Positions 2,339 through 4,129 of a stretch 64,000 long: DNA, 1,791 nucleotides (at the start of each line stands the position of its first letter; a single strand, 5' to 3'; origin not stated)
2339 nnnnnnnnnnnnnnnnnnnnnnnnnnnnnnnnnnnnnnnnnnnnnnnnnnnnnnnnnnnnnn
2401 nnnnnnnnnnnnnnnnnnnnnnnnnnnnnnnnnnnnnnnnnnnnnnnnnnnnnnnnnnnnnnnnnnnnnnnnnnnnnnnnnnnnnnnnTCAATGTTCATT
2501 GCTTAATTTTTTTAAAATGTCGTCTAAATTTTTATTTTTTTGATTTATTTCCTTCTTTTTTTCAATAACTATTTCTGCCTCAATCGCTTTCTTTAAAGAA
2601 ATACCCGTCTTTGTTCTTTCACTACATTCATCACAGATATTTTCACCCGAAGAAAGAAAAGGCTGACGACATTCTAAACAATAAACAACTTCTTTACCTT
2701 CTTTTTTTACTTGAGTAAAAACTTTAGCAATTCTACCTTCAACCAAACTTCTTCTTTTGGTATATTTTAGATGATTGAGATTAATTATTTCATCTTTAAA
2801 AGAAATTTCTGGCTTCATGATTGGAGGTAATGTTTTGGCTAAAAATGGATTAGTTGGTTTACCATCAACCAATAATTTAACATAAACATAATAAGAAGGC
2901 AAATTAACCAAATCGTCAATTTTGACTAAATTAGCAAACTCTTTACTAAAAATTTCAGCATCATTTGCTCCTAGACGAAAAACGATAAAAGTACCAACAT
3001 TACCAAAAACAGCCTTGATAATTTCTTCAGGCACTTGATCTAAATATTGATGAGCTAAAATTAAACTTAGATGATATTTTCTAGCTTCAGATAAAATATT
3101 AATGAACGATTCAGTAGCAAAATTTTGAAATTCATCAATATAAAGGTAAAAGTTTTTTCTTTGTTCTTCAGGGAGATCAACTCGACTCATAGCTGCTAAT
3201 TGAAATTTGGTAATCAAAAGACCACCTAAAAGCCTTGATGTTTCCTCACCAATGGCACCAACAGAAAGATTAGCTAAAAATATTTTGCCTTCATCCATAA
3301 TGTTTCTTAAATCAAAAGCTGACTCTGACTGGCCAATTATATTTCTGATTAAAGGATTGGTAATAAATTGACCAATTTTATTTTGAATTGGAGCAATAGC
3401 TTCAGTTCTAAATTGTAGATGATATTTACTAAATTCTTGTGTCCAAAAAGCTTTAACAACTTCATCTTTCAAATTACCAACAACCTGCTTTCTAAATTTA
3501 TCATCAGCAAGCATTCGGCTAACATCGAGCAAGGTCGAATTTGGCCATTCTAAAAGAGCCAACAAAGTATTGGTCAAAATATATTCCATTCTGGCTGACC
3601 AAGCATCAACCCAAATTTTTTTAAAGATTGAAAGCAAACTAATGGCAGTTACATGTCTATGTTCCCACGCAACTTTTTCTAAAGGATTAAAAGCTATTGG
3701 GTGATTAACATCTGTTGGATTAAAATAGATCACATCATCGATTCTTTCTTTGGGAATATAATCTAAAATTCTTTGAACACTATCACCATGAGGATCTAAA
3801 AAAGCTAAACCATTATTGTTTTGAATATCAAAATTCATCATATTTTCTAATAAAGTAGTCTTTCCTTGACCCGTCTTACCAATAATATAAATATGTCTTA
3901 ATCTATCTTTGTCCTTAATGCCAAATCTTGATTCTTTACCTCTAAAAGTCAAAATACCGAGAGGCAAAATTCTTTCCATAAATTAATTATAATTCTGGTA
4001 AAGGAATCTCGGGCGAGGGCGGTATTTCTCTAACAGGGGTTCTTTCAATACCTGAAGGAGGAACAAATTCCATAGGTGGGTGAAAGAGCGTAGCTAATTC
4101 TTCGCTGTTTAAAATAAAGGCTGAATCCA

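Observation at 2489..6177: Unusual three-gene module (sigma-r4/HARE-HTH protein, TM-anchored protein, VirD4/TraG-like ATPase) translationally coupled upstream of dnaG-rpoD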

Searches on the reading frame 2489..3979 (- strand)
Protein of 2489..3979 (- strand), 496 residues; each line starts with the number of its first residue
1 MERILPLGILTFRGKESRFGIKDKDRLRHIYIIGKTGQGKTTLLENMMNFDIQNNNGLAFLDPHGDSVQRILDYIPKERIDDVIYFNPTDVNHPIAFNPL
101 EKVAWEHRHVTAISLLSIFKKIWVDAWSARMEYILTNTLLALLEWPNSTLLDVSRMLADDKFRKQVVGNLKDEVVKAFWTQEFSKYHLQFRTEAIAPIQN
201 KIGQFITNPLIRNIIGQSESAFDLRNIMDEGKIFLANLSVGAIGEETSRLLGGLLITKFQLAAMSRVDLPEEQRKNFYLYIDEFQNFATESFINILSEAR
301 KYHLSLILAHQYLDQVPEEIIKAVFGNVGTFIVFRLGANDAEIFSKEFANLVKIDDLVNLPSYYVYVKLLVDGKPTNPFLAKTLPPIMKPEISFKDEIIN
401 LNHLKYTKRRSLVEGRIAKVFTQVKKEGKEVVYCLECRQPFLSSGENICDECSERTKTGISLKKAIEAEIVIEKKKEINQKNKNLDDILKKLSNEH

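Call 3: search_protein_families(library=pfam, proteins=[window:2489-3979:-], max_evalue=0.1)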
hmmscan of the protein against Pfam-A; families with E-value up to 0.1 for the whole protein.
window:2489-3979:- (496 aa): 15 families
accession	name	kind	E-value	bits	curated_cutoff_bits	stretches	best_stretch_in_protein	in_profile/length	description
PF10412.15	TrwB_AAD_bind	-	1.5e-10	41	20.5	1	27-336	15-310/387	Type IV secretion-system coupling protein DNA-binding domain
PF02534.20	T4SS-DNA_transf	-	1.8e-07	30.8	20.1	1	26-318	43-346/468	Type IV secretory system Conjugative DNA transfer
PF12696.13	TraG-D_C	-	6.8e-06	26.5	22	1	277-346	2-77/126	TraM recognition site of TraD and TraG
PF13401.12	AAA_22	-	3.5e-05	24.6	27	1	28-74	6-53/130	AAA domain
PF01935.23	DUF87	-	0.00017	22.2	23.2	1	27-94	23-84/220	Helicase HerA, central domain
PF13191.12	AAA_16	-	0.0055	17.6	32.6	0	25-68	22-63/167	AAA ATPase domain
PF25199.1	nSTAND_NTPase5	-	0.0069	16.7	34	0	22-45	36-59/145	Novel STAND NTPase 5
PF00005.33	ABC_tran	-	0.017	16.2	25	1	29-51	13-35/137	ABC transporter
PF13245.12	AAA_19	-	0.017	15.8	25.1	0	29-300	13-115/134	AAA domain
PF01637.24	ATPase_2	-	0.017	15.4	33.2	0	29-71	22-64/225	ATPase domain predominantly from Archaea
PF13173.12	AAA_14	-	0.041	14.3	27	0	30-60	5-37/129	AAA domain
PF00009.33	GTP_EFTU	-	0.054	13.5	26.5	0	26-50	2-26/188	Elongation factor Tu GTP binding domain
PF16279.10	DUF4927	-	0.061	14.7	29.8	0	439-495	34-89/89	Domain of unknown function (DUF4927)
PF20720.3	nSTAND3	-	0.062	13.4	27.2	0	28-75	18-61/155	Novel STAND NTPase 3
PF05729.18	NACHT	-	0.069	13.4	26.7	0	29-48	2-21/167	NACHT domain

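Call 4: search_protein_families(library=ncbifam, proteins=[window:2489-3979:-], max_evalue=0.1)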
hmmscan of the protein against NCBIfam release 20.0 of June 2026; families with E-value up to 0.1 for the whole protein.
window:2489-3979:- (496 aa): 20 families
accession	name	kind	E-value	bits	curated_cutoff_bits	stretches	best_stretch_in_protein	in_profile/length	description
TIGR03743.1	SXT_TraD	subfamily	1.3e-10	40.4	366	2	18-67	166-215/636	conjugative transfer system coupling protein TraD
NF045973.1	conju_CD1115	equivalog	3.7e-10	39.2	250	1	23-345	20-369/442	VirD4-like conjugal transfer protein, CD1115 family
NF053655.1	CedD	equivalog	4.4e-09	35.5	600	1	8-76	202-270/527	DNA-translocating ATPase CedD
TIGR03754.1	conj_TOL_TraD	equivalog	2.7e-06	26.2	647.55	1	16-67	169-220/643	type IV conjugative transfer system coupling protein TraD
TIGR00929.1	VirB4_CagE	subfamily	5e-06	25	643.1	1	27-49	437-459/792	VirB4 family type IV secretion/conjugal transfer ATPase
NF045975.1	VirB4_plasma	equivalog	0.00014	19.7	590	1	30-144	518-634/894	Mbov_0397 family ICE element conjugal transfer ATPase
NF042944.1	HerA_antiphage_2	equivalog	0.00043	19.1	850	1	290-341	453-500/576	anti-phage-associated helicase HerA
NF042943.1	HerA_antiphage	equivalog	0.0012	17.5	800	0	296-339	466-505/566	anti-phage-associated helicase HerA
TIGR02759.1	TraD_Ftype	equivalog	0.0013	17.6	521.35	0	254-349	386-487/566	type IV conjugative transfer system coupling protein TraD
NF041017.1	DNA_import_CedB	equivalog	0.0013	17.5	700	1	26-79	274-328/590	DNA import protein CedB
NF033849.1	ser_rich_anae_1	subfamily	0.0015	15.9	650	1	289-338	1047-1092/1163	serine-rich protein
NF041447.1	TrbC_conju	equivalog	0.0041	15.6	800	1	4-62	106-164/685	F-type conjugative transfer protein TrbC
NF000355.4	ribo_prot_ABC_F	equivalog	0.011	14.6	380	1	16-49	331-361/499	ribosomal protection-like ABC-F family protein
NF010170.0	PRK13651.1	equivalog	0.013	14.5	432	1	29-58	35-64/308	cobalt transporter ATP-binding subunit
NF053840.1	MnTportMntADein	equivalog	0.033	13.8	400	1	31-82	31-81/240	manganese ABC transporter ATP-binding protein MntA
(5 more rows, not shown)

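Call 8: search_protein_families(library=padloc, proteins=[window:2489-3979:-], max_evalue=0.01)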
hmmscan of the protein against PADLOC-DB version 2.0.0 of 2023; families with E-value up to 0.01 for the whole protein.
window:2489-3979:- (496 aa): 10 families
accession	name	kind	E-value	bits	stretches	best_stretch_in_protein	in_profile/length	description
PDLC04140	mad8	-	3.7e-16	57.5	1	7-367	6-286/314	mads_8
PDLC04103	HerA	-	7.9e-11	39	1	282-350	459-524/579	-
PDLC04105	HerA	-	2.2e-07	27.9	1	283-339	439-491/576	-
PDLC04106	HerA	-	4.7e-05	20.1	1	285-340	534-585/667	-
PDLC02188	HerA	-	5.2e-05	20.3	1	290-346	453-505/578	-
PDLC04100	HerA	-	0.0004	17.2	0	295-339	471-511/580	-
PDLC02185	HerA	-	0.0018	15.1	0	296-339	478-517/585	-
PDLC04102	HerA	-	0.0025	14.2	1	288-338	528-574/654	-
PDLC04104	HerA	-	0.0062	13.3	1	281-340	238-293/379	-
PDLC00014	DruE2|DruE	-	0.0092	11.4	0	407-458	1085-1135/1928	SNF2 family N-terminal domain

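Call 9: search_protein_families(library=phrogs, proteins=[window:2489-3979:-], max_evalue=0.01)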
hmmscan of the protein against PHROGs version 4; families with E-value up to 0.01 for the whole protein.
window:2489-3979:- (496 aa): 4 families
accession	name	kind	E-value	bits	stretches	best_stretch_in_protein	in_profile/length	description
phrog_5156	-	unknown function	7.6e-64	217.1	1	18-428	401-815/824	-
phrog_7035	-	unknown function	2.1e-11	43.9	2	249-340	465-562/969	-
phrog_2666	-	head and packaging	6.3e-09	36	2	273-348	419-497/555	terminase large subunit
phrog_800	-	head and packaging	0.001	18.8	0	24-53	29-58/511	terminase small subunit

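Call 10: search_solved_structures(query=window:2489-3979:-, max_evalue=1, show_alignments=2)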
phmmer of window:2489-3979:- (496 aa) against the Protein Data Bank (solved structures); distinct sequences matched with E-value up to 1: 5.
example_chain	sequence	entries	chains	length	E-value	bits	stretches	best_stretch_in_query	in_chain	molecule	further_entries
1gl6_A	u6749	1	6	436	0.00034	22.9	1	27-316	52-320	ATPASE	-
1e9r_A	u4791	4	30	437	0.00034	22.9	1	27-316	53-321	CONJUGAL TRANSFER PROTEIN TRWB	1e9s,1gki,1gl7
6i5s_A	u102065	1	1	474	0.56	12.3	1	399-468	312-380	bottromycin amidohydrolase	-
8wet_A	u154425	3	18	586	0.71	12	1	263-356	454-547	TdpA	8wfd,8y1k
1zxo_A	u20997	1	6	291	0.8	11.8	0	153-229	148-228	conserved hypothetical protein Q8A1P1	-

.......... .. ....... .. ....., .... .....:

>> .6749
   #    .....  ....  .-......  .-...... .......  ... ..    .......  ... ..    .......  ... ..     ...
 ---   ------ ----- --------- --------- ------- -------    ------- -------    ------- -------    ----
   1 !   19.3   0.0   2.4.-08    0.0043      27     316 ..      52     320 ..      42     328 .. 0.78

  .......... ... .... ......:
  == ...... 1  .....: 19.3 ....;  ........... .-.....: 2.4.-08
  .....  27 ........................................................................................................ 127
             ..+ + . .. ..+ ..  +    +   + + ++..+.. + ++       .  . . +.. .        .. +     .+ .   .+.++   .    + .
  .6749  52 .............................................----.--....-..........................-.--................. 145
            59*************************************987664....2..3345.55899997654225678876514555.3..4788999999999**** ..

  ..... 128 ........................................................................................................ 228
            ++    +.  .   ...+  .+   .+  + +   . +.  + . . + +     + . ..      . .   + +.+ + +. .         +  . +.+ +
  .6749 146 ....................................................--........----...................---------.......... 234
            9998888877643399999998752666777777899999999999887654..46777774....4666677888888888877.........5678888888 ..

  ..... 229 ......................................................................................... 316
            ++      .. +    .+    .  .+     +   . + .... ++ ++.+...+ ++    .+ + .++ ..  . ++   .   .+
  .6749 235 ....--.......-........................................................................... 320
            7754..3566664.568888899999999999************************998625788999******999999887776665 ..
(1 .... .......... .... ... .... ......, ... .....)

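Call 16: search_dna_similar(query=window:2489-3979:-, collection=phages, mode=protein, max_evalue=0.00001, max_rows=20)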
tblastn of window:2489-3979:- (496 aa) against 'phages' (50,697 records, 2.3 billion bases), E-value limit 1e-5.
Records with a match: 46; places in all: 46; records where one place covers at least 80% of the query: 5.
Best place of each record, by identity: <60% 46.
By first word of the organism name: Bacillus 37; Geobacillus 5; Lysinibacillus 2; Microcystis 1; Brevibacillus 1.
By host as written in the record: Bacillus subtilis 13; Bacillus subtilis BEST7003 7; Bacillus thuringiensis 4; - 3; Bacillus megaterium str. ATCC 43725 2; Bacillus cereus 2; Geobacillus stearothermophilus 2184 2; Bacillus subtilis Delta6 2; and 9 more.
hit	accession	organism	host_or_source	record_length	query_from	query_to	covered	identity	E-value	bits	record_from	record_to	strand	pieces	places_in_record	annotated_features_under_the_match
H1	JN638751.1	Bacillus phage G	Bacillus megaterium str. ATCC 43725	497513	32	392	73%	27.6%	8e-34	142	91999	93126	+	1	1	156: gp156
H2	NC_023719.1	Bacillus phage G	Bacillus megaterium str. ATCC 43725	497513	32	392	73%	27.6%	8e-34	142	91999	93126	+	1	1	156: gp156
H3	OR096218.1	Bacillus phage vB_BceS-M2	Bacillus cereus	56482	1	384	77%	23.9%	2e-14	82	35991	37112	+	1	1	lipid A export ATP-binding/permease protein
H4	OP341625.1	Geobacillus phage vB_GthS_PK2.1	Geobacillus thermodenitrificans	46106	33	445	83%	22.0%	2e-9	67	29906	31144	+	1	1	hypothetical protein (x2)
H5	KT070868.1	Bacillus phage PBC5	Bacillus cereus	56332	1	384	77%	23.4%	7e-13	77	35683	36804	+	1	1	lipid A export ATP-binding/permease protein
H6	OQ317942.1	Bacillus phage 0105phi7-2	Bacillus thuringiensis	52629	19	387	74%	23.8%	3e-12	76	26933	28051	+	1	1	DNA helicase or translocase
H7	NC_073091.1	Bacillus phage 0105phi7-2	Bacillus thuringiensis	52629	19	387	74%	23.8%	3e-12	76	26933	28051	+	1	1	DNA helicase or translocase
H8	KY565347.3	Geobacillus phage TP-84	Geobacillus stearothermophilus 2184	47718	7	394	78%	22.5%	2e-11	72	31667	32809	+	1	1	hypothetical protein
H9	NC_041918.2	Geobacillus phage TP-84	Geobacillus stearothermophilus 2184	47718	7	394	78%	22.5%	2e-11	72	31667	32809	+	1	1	hypothetical protein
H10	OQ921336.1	Bacillus phage SPO1L1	Bacillus subtilis BEST7003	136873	32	384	71%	24.5%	4e-14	81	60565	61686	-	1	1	hypothetical protein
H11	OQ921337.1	Bacillus phage SPO1L2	Bacillus subtilis BEST7003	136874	32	384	71%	24.5%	4e-14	81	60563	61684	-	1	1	hypothetical protein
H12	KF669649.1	Bacillus phage CampHawk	Bacillus subtilis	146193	32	384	71%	24.5%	2e-13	79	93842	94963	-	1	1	hypothetical protein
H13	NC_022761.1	Bacillus phage CampHawk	Bacillus subtilis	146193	32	384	71%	24.5%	2e-13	79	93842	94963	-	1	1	hypothetical protein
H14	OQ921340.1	Bacillus phage SPO1L5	Bacillus subtilis BEST7003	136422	32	384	71%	24.3%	1e-13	80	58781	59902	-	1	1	hypothetical protein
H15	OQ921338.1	Bacillus phage SPO1L3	Bacillus subtilis BEST7003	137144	32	384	71%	24.3%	1e-13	80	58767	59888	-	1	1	hypothetical protein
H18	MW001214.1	Bacillus phage SP8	Bacillus subtilis Marburg strain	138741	32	384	71%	24.3%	3e-13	79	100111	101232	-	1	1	type IV secretory pathway VirD4 component-like protein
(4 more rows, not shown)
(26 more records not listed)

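Call 18: get_annotated_region(hit=H1, flank=4000)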
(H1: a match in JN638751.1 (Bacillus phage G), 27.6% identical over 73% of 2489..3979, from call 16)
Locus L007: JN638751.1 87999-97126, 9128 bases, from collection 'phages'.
description: Bacillus phage G, complete genome.
organism: Bacillus phage G (NCBI taxid 2884420)
taxonomy: Viruses; Duplodnaviria; Heunggongvirae; Uroviricota; Caudoviricetes; Donellivirus; Donellivirus gee
host: Bacillus megaterium str. ATCC 43725; source: soil; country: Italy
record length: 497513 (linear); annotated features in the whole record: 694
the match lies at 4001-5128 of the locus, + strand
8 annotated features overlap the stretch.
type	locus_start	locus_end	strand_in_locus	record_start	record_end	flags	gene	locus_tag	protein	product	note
CDS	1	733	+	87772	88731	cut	153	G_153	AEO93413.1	gp153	-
CDS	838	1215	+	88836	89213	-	154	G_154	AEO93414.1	gp154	-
CDS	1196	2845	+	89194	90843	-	155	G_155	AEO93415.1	gp155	type IV secretory pathway protein; VirB-like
CDS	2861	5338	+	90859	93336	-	156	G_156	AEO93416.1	gp156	ATP-binding/permase; MsbA-like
CDS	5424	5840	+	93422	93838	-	157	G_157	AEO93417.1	gp157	HNH endouclease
CDS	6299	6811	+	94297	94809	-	158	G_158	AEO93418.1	gp158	-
CDS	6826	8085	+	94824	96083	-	159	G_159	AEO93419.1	gp159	-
CDS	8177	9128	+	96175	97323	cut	160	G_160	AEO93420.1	gp160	-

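Call 19: get_annotated_region(hit=H18, flank=4000)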
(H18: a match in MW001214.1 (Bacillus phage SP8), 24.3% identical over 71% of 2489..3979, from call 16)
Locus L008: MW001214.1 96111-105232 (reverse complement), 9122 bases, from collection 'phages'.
description: Bacillus phage SP8, complete genome.
organism: Bacillus phage SP8 (NCBI taxid 2770327)
taxonomy: Viruses; Duplodnaviria; Heunggongvirae; Uroviricota; Caudoviricetes; Herelleviridae; Spounavirinae; Okubovirus
host: Bacillus subtilis Marburg strain; source: soil from grassy area at UCLA; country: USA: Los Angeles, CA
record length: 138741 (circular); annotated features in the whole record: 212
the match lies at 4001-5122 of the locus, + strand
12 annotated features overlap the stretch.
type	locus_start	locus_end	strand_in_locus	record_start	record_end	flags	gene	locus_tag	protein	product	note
CDS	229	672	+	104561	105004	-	-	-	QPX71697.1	hypothetical protein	-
CDS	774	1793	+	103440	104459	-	-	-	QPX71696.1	hypothetical protein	-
CDS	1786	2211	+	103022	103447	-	-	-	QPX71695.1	hypothetical protein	-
CDS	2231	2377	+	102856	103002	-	-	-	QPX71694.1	hypothetical protein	-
CDS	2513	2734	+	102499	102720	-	-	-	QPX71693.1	hypothetical protein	-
CDS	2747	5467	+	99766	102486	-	-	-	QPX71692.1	type IV secretory pathway VirD4 component-like protein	similar to Type IV secretory pathway VirD4 components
CDS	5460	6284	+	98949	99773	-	-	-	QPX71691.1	hypothetical protein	-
CDS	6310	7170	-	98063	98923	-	-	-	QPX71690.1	hypothetical protein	-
CDS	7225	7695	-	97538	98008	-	-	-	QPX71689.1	hypothetical protein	-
CDS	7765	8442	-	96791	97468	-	-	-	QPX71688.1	hypothetical protein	-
CDS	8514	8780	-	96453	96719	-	-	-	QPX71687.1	hypothetical protein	-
CDS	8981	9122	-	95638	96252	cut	-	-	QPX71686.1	capsid and scaffold protein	-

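Call 37: find_homologous_proteins(query=window:2489-3979:-, max_evalue=1e-10)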
Query window:2489-3979:- (496 aa): 8000 proteins with E <= 1e-10 among 8000 candidates; the best 120 are listed.
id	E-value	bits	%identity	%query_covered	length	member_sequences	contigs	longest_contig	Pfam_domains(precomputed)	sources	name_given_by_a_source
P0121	0.0e+0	1113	100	100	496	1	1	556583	PF10412.16,PF02534.21,PF12696.14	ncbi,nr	ncbi:MAG: hypothetical protein KatS3mg096_073 [Candidatus Parcubacteria bacterium]|nr:MAG: hypotheti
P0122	4.5e-292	987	88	99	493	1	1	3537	PF10412.16,PF01935.24,PF02534.21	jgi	jgi:energy-coupling factor transporter ATP-binding protein EcfA2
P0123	1.7e-291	985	87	99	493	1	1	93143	PF10412.16,PF01935.24,PF02534.21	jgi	jgi:energy-coupling factor transporter ATP-binding protein EcfA2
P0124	2.2e-291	985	88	99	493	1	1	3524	PF10412.16,PF01935.24,PF02534.21,PF12696.14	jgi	jgi:energy-coupling factor transporter ATP-binding protein EcfA2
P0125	2.8e-291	984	88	99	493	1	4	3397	PF10412.16,PF01935.24,PF02534.21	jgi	jgi:type IV secretory pathway TraG/TraD family ATPase VirD4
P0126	4.6e-291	984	87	99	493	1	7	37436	PF10412.16,PF01935.24,PF02534.21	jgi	jgi:energy-coupling factor transporter ATP-binding protein EcfA2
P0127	6.0e-291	983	88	99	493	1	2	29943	PF10412.16,PF01935.24,PF02534.21,PF12696.14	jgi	jgi:energy-coupling factor transporter ATP-binding protein EcfA2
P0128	6.2e-291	983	88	99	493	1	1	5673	PF10412.16,PF01935.24,PF02534.21,PF12696.14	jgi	jgi:hypothetical protein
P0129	6.5e-291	983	87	99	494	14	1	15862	PF10412.16,PF01935.24,PF02534.21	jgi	jgi:energy-coupling factor transporter ATP-binding protein EcfA2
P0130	7.3e-291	983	87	99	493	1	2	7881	PF10412.16,PF01935.24,PF02534.21,PF12696.14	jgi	jgi:energy-coupling factor transporter ATP-binding protein EcfA2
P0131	1.0e-290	983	88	99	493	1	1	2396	PF10412.16,PF01935.24,PF02534.21,PF12696.14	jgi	jgi:energy-coupling factor transporter ATP-binding protein EcfA2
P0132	1.4e-290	982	87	99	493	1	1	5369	PF10412.16,PF01935.24,PF02534.21,PF12696.14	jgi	jgi:hypothetical protein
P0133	1.7e-290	982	87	99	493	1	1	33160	PF10412.16,PF01935.24,PF02534.21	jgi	jgi:energy-coupling factor transporter ATP-binding protein EcfA2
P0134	2.0e-290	982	87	99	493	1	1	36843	PF10412.16,PF01935.24,PF02534.21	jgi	jgi:energy-coupling factor transporter ATP-binding protein EcfA2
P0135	2.3e-290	981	87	99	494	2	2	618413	PF10412.16,PF01935.24,PF02534.21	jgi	jgi:hypothetical protein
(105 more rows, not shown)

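Call 46: search_solved_structures(query=A4, max_evalue=0.01)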
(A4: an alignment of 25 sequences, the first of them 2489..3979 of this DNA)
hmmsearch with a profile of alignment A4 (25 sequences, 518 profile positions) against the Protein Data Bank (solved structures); distinct sequences matched with E-value up to 0.01: 4.
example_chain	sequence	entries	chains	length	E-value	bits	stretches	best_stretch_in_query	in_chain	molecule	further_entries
1gl6_A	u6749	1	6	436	3e-06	29.6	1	25-71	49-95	ATPASE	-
1e9r_A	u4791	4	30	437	3e-06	29.6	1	25-71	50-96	CONJUGAL TRANSFER PROTEIN TRWB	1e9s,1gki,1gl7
6sz9_A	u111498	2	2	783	1.7e-05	27.1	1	15-76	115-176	IcmO (DotL)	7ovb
8xau_A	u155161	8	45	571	0.00034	22.8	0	290-361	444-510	ATP-binding protein | HerA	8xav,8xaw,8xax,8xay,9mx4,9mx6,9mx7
